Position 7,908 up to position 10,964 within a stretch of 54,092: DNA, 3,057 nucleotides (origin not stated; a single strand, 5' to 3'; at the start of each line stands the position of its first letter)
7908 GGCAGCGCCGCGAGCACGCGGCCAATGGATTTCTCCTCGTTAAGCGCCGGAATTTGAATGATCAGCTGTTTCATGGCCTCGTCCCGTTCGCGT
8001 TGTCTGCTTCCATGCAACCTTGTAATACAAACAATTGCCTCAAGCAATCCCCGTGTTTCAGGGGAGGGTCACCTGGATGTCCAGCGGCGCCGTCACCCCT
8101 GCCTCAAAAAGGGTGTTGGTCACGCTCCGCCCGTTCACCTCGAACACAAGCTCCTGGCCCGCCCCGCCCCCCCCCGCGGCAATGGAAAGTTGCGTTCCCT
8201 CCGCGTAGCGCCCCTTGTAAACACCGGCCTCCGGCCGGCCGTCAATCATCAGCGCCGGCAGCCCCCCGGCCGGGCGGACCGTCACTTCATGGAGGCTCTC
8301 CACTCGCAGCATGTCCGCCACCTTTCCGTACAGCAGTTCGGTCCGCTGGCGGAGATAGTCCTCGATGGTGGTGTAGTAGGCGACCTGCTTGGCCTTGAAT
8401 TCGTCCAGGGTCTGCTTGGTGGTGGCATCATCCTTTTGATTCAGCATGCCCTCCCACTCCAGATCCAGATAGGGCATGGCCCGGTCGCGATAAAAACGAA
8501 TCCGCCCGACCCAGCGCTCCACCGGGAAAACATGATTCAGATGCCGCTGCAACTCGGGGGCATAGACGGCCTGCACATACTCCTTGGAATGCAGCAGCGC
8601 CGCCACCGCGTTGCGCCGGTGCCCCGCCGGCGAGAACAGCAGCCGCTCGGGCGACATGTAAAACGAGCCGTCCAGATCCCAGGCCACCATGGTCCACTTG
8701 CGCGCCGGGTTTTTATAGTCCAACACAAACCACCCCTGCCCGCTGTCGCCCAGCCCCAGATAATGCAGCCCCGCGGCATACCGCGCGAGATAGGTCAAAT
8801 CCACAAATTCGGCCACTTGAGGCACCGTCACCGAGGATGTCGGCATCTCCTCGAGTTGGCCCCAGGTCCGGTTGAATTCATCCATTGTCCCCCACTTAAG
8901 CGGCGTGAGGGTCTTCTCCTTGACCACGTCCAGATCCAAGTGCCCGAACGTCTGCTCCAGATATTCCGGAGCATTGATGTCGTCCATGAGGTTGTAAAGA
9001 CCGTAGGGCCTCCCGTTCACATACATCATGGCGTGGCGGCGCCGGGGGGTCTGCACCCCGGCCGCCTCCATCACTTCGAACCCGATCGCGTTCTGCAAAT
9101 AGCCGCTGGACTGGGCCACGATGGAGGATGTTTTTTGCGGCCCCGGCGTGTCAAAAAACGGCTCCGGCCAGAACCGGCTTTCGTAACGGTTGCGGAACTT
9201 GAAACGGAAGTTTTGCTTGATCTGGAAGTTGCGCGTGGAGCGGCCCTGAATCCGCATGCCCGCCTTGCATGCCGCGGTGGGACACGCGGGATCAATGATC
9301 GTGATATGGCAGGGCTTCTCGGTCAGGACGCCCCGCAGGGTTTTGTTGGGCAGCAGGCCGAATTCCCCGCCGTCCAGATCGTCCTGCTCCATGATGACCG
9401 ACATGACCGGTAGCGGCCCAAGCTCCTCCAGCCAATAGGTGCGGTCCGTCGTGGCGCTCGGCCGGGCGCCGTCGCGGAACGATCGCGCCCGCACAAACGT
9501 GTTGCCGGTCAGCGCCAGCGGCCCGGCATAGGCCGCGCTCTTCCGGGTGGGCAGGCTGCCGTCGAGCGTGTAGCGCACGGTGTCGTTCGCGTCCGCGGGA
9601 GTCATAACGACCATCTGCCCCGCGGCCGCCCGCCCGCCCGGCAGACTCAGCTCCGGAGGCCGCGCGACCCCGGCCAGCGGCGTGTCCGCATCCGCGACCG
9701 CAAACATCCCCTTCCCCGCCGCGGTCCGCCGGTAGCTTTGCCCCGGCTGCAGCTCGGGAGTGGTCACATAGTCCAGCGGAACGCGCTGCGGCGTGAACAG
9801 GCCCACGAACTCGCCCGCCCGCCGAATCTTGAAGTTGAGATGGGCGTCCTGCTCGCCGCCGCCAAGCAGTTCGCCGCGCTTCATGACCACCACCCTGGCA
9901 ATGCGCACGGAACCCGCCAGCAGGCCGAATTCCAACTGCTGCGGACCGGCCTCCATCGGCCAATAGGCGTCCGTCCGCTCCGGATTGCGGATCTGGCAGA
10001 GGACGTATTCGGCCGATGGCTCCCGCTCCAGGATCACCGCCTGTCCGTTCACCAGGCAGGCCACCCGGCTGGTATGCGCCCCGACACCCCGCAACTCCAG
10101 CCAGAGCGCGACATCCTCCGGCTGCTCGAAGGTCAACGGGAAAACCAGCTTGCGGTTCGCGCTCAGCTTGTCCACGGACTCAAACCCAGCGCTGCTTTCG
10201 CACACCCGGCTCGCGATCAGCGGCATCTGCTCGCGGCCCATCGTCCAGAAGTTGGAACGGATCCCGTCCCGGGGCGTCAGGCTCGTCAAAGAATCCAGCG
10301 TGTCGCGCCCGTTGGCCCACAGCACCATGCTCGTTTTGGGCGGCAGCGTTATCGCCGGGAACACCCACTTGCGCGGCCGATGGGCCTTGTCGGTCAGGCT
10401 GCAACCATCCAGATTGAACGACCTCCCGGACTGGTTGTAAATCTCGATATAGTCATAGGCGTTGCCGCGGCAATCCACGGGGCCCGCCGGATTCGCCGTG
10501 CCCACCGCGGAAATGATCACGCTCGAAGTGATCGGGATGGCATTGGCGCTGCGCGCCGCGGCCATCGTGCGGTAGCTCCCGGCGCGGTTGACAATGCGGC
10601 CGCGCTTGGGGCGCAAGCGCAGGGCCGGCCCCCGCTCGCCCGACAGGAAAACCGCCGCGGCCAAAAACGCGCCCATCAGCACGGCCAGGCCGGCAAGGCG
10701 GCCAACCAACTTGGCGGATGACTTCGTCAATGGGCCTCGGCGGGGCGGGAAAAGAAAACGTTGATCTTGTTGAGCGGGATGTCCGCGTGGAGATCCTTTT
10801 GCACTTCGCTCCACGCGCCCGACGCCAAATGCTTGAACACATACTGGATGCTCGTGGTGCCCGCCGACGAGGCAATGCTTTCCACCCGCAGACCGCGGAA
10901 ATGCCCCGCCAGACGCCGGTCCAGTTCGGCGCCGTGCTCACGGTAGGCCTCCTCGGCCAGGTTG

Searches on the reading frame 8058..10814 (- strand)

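Call 56: search_protein_families(library=pfam, proteins=[window:8058-10814:-])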
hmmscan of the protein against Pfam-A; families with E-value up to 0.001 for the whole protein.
window:8058-10814:- (918 aa): 4 families
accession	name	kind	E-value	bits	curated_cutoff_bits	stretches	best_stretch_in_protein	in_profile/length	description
PF08757.17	CotH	-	2.6e-15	57.2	23.8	1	521-826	2-320/322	CotH kinase protein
PF13290.12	CHB_HEX_C_1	-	8.8e-14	51.6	22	1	392-456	2-66/67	Chitobiase/beta-hexosaminidase C-terminal domain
PF13287.12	Fn3_assoc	-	2.2e-11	44.1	23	1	407-460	6-59/59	Fn3 associated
PF00932.25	LTD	-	2e-09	38.2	34.3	1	97-171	6-73/109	Lamin Tail Domain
